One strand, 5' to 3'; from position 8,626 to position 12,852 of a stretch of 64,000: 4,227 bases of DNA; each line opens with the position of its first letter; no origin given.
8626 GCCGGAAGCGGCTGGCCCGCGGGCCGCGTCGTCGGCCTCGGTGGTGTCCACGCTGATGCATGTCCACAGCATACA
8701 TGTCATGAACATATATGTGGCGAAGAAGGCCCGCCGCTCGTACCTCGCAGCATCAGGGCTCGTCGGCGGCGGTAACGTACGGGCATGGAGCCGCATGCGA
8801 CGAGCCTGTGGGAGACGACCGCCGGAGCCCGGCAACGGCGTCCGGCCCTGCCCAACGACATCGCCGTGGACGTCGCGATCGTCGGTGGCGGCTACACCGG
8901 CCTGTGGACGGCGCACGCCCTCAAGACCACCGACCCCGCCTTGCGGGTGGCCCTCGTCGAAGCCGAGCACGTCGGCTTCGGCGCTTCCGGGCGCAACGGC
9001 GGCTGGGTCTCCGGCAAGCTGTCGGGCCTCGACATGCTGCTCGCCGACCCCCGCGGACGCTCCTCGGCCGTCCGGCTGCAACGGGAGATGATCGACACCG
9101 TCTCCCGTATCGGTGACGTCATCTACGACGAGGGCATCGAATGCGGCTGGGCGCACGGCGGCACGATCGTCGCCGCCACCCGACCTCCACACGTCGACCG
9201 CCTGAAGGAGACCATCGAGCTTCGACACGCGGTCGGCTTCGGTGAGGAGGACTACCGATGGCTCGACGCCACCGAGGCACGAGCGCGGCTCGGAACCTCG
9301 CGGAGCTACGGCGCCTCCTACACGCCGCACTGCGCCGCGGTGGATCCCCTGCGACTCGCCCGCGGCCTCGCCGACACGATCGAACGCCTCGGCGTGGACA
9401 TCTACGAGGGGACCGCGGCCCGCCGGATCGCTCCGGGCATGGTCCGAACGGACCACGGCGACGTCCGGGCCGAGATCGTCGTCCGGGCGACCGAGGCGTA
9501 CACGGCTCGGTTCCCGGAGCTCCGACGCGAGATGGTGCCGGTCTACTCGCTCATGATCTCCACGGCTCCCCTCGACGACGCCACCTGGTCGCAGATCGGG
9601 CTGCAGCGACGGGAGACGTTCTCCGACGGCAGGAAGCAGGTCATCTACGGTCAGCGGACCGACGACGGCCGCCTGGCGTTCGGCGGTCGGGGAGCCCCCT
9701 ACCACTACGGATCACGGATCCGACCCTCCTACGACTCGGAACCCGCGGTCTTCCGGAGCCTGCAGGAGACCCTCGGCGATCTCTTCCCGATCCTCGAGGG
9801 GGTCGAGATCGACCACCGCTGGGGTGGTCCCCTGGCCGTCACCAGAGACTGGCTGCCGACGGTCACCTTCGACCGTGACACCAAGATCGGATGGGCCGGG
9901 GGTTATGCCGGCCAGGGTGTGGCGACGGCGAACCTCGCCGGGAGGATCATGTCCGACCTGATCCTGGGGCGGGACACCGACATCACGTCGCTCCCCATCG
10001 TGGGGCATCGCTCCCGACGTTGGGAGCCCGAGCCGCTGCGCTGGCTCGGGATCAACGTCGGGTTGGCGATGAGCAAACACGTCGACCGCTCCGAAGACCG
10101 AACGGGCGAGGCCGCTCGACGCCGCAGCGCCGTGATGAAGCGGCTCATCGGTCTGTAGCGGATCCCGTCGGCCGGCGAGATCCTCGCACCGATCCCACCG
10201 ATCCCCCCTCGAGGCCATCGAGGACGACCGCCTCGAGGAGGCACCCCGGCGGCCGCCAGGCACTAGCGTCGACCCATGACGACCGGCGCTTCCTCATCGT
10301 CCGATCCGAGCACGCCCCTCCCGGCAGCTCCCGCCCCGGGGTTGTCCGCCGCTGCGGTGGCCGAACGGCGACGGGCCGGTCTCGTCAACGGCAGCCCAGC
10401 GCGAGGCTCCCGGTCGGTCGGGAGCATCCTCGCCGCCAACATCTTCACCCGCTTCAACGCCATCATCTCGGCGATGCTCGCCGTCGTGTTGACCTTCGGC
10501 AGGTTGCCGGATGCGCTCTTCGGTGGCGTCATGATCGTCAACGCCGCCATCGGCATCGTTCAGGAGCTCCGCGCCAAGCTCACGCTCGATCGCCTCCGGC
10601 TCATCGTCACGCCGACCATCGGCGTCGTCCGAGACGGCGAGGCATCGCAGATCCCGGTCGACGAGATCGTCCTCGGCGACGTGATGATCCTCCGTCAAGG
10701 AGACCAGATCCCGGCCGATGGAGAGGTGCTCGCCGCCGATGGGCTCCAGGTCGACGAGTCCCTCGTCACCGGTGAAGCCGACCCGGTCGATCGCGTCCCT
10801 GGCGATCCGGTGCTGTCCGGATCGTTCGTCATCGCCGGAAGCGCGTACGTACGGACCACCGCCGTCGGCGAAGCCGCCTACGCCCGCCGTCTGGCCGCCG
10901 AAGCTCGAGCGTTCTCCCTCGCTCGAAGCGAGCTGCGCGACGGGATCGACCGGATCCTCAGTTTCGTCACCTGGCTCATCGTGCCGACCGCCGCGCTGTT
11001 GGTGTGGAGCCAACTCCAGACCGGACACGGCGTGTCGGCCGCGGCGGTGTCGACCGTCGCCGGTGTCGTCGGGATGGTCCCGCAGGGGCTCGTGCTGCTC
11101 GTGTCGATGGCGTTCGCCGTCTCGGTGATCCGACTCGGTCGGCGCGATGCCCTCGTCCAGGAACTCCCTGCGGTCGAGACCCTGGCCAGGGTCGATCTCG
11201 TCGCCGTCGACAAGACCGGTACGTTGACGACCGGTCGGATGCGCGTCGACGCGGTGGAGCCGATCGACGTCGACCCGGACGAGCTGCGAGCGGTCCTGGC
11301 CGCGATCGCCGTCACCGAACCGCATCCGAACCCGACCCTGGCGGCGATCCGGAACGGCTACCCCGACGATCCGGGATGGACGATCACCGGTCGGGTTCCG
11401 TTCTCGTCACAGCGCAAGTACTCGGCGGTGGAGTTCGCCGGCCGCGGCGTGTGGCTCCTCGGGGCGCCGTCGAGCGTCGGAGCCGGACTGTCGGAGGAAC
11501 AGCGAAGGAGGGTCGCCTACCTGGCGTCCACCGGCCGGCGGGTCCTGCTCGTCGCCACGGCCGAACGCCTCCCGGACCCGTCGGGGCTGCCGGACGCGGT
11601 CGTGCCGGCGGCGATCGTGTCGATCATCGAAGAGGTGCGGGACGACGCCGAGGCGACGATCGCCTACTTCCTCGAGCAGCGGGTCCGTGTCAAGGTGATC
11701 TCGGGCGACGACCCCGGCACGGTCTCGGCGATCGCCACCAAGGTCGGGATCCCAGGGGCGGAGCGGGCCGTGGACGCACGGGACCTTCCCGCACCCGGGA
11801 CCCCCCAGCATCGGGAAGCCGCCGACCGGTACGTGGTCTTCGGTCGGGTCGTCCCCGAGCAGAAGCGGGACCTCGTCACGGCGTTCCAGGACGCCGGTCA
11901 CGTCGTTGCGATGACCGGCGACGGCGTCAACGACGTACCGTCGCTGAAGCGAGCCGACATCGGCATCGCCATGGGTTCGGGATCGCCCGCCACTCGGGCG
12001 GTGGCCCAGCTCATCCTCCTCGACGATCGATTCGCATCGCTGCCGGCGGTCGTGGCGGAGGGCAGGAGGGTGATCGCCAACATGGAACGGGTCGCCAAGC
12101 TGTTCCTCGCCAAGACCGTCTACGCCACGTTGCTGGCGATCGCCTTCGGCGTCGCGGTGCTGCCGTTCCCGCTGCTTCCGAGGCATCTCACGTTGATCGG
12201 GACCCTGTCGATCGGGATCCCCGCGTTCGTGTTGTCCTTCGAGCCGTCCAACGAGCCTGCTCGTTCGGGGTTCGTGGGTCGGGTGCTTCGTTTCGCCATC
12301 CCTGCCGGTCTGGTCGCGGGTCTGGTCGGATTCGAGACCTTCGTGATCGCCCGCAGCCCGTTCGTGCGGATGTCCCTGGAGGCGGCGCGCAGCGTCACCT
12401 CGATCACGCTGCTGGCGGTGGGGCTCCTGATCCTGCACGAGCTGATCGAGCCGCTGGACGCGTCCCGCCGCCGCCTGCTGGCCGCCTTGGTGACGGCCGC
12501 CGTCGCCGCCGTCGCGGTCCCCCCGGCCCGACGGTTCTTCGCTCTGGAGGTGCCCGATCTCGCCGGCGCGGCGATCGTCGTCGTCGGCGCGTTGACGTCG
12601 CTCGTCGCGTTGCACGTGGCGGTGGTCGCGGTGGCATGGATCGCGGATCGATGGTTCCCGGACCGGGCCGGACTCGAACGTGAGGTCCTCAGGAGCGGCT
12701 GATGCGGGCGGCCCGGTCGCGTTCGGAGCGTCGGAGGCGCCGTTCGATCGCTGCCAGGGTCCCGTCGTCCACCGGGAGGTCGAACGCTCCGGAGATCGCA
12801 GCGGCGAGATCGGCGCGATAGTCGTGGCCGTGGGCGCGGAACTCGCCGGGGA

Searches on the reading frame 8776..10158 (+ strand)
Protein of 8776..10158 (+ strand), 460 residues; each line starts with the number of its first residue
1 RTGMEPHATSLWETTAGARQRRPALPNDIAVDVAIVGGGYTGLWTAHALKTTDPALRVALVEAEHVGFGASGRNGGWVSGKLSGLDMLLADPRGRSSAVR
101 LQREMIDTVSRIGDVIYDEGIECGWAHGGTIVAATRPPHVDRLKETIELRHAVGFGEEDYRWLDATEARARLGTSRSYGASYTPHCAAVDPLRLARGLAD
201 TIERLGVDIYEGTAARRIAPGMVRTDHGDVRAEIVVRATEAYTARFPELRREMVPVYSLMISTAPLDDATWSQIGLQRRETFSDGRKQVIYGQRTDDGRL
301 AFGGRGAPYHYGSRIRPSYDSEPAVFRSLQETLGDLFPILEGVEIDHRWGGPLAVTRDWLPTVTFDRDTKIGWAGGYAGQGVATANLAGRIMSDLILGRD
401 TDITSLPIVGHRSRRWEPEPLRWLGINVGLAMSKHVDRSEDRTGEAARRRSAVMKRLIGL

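Call 21: search_protein_families(library=pfam, proteins=[window:8776-10158:+], max_evalue=0.001)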
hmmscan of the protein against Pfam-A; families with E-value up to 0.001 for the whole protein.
window:8776-10158:+ (460 aa): 2 families
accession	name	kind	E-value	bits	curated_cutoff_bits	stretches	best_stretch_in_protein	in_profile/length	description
PF01266.30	DAO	-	1.1e-56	193.4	27.9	1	32-395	1-353/353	FAD dependent oxidoreductase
PF01946.23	Thi4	-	0.00025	20.8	26.2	1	29-77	16-62/235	Thi4 family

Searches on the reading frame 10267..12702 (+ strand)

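Call 21: search_protein_families(library=pfam, proteins=[window:10267-12702:+], max_evalue=0.001)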
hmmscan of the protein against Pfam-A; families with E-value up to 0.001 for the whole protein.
window:10267-12702:+ (811 aa): 3 families
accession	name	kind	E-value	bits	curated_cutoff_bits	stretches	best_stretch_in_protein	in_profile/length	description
PF00122.25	E1-E2_ATPase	-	8.5e-39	133.4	28.1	1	116-292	5-180/181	E1-E2 ATPase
PF00702.32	Hydrolase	-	5.8e-13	50.1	26.4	1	309-564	1-191/191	haloacid dehalogenase-like hydrolase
PF08282.18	Hydrolase_3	-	0.00034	20.9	20.9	1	547-584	206-243/255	haloacid dehalogenase-like hydrolase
